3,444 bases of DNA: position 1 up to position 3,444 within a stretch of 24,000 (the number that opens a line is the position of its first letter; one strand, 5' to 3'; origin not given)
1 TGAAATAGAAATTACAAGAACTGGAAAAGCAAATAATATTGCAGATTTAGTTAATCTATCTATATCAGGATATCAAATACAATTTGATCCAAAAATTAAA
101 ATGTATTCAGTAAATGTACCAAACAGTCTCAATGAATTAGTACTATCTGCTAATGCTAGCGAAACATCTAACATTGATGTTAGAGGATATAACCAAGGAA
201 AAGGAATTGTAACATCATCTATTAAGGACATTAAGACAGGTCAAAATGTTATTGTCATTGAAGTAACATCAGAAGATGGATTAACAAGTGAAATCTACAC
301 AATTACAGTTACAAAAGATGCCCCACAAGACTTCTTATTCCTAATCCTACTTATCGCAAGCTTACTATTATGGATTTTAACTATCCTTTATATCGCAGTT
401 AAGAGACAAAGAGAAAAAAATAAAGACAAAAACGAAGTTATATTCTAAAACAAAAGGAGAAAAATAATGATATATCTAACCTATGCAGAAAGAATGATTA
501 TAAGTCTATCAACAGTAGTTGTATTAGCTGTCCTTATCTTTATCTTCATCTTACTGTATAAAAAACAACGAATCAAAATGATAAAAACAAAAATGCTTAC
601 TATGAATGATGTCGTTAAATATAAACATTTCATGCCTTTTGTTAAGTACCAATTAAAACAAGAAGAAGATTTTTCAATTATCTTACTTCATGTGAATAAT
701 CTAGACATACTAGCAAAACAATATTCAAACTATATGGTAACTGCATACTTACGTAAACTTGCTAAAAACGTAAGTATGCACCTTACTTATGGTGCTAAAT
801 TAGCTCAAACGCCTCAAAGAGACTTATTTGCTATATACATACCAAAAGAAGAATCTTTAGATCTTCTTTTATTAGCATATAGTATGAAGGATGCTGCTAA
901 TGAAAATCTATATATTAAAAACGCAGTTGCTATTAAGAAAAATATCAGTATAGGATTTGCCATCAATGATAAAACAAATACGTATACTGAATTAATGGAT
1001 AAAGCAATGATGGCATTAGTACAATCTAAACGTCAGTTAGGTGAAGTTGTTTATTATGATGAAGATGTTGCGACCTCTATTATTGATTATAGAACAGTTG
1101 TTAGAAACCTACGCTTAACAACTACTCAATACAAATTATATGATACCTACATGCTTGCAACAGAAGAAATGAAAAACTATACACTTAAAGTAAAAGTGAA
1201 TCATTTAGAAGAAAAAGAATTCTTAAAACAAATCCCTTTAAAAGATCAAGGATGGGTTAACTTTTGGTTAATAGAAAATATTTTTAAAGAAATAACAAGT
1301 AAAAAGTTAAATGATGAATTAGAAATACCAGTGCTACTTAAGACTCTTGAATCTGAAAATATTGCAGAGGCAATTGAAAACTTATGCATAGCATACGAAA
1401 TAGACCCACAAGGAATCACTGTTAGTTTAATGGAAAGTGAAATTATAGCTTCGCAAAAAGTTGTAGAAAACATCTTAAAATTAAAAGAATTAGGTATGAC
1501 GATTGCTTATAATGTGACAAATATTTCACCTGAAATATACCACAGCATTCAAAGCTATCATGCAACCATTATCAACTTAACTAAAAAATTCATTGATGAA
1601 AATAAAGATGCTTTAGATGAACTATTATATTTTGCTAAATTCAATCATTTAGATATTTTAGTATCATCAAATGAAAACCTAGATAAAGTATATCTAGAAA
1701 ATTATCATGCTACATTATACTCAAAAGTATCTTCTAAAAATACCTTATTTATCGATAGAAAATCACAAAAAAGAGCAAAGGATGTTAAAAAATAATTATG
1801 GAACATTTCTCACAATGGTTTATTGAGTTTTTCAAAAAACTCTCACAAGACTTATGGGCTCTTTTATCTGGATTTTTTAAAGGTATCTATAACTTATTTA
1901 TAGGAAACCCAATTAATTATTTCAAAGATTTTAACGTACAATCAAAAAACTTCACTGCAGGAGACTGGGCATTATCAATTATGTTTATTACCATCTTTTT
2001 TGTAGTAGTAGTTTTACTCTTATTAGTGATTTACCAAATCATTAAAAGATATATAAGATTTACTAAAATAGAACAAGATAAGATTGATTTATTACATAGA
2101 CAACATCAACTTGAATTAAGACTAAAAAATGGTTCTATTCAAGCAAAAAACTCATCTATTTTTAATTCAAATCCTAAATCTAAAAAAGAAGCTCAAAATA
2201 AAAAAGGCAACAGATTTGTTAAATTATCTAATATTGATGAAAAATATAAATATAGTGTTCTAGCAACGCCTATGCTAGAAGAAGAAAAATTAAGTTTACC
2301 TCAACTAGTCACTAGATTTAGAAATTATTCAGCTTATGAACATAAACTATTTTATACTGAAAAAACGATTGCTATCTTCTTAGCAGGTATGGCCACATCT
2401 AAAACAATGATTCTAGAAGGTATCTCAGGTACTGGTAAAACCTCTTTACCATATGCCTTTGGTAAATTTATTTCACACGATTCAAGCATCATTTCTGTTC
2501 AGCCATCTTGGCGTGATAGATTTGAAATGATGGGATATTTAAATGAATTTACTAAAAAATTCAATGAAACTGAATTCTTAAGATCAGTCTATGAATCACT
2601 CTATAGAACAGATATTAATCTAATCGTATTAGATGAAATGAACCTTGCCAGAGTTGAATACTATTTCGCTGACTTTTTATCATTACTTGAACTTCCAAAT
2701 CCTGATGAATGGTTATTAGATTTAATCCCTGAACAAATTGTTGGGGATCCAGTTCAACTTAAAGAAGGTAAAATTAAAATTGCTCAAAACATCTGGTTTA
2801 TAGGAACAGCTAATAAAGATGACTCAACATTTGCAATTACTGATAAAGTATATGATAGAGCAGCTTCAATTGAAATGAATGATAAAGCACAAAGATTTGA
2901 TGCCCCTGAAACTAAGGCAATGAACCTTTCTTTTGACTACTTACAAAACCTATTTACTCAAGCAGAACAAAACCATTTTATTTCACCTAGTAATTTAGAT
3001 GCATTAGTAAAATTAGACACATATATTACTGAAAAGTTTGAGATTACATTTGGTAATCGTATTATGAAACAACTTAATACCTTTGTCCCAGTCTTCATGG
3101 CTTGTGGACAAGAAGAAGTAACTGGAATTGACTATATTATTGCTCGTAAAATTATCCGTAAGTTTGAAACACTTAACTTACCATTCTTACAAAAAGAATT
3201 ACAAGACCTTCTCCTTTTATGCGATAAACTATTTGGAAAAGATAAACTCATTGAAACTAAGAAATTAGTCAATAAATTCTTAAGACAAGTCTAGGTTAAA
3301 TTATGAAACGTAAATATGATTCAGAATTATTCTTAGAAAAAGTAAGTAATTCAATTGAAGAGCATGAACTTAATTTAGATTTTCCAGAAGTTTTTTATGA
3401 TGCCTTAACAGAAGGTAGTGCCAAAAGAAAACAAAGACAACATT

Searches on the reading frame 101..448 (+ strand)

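Call 6: search_protein_families(library=pfam, proteins=[window:101-448:+], max_evalue=0.001)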
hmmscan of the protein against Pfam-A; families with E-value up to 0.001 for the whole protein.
window:101-448:+ (115 aa): 1 family
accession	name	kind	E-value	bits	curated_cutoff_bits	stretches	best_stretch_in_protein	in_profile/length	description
PF12733.13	Cadherin-like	-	1.7e-09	38.4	24.2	1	2-72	18-88/89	Cadherin-like beta sandwich domain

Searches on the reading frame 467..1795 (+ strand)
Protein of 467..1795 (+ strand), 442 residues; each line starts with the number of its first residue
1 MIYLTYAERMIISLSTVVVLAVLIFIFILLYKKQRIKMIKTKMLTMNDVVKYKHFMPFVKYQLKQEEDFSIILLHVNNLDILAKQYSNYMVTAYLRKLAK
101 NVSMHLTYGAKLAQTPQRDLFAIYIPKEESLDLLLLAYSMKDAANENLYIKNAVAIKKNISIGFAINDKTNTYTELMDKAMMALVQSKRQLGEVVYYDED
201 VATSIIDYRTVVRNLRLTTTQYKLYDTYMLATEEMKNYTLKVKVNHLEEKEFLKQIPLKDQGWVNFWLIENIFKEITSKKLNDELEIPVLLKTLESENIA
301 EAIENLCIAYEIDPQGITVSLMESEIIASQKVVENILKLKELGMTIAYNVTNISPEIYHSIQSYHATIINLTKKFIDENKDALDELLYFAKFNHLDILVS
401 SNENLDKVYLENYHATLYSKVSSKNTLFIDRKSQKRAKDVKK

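Call 6: search_protein_families(library=pfam, proteins=[window:467-1795:+], max_evalue=0.001)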
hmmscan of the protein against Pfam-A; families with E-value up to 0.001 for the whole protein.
window:467-1795:+ (442 aa): 2 families
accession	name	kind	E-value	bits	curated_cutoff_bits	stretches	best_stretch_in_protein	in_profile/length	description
PF00990.26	GGDEF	-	8e-06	26.2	23.8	1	62-190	26-157/161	Diguanylate cyclase, GGDEF domain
PF00563.25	EAL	-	3.2e-05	23.9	31.3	1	265-378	64-181/236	EAL domain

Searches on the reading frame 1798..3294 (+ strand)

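Call 6: search_protein_families(library=pfam, proteins=[window:1798-3294:+], max_evalue=0.001)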
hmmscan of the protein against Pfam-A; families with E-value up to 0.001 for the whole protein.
window:1798-3294:+ (498 aa): 0 families

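Call 77: search_protein_families(library=padloc, proteins=[window:1798-3294:+], max_evalue=0.001)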
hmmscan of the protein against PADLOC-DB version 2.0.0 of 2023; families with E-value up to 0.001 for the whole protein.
window:1798-3294:+ (498 aa): 1 family
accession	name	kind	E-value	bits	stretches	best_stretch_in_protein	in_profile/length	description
PDLC04547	PDC-M26A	-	1.9e-39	133.8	2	180-298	311-430/724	-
